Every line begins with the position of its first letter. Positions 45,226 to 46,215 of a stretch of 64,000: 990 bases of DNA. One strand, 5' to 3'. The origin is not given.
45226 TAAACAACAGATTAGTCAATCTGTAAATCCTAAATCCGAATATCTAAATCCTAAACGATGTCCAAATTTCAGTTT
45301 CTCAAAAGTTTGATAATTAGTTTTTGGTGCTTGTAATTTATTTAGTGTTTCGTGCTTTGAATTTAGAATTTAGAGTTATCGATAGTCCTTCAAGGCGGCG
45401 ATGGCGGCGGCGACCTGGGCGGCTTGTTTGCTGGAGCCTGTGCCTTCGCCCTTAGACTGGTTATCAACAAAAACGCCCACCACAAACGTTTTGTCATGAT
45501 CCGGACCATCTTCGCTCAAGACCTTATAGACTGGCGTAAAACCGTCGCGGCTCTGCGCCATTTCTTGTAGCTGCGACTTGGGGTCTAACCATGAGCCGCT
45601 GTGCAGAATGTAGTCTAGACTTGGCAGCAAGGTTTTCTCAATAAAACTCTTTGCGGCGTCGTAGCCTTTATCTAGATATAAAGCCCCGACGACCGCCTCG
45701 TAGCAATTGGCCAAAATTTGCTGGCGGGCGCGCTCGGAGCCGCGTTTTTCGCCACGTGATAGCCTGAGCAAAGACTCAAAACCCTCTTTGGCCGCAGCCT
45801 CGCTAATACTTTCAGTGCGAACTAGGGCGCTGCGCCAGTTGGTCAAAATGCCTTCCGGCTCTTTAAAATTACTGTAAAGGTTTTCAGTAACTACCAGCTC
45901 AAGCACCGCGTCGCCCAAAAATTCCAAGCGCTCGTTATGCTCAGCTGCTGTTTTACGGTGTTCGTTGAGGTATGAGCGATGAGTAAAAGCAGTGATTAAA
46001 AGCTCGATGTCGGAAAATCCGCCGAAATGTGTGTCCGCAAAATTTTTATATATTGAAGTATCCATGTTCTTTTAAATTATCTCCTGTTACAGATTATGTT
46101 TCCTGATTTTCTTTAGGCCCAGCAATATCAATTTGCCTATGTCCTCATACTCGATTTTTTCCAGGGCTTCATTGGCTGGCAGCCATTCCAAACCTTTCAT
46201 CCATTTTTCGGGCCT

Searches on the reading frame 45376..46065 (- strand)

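Call 93: search_protein_families(library=pfam, proteins=[window:45376-46065:-], max_evalue=0.001)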
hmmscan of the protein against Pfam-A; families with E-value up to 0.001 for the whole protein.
window:45376-46065:- (229 aa): 5 families
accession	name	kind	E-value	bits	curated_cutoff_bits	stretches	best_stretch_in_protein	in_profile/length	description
PF14622.11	Ribonucleas_3_3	-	3.9e-39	134.2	35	1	19-149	1-127/128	Ribonuclease-III-like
PF00636.31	Ribonuclease_3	-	1.9e-22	80.4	27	1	45-134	1-102/102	Ribonuclease III domain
PF00035.32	dsrm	-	1e-15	58.5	23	1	162-227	1-65/66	Double-stranded RNA binding motif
PF22935.1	RM44_endonuclase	-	3e-06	27.8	27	1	18-129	18-139/139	Large ribosomal subunit protein mL44, endonuclease domain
PF14709.13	DND1_DSRM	-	0.00013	22.7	25.7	1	161-208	2-50/80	double strand RNA binding domain from DEAD END PROTEIN 1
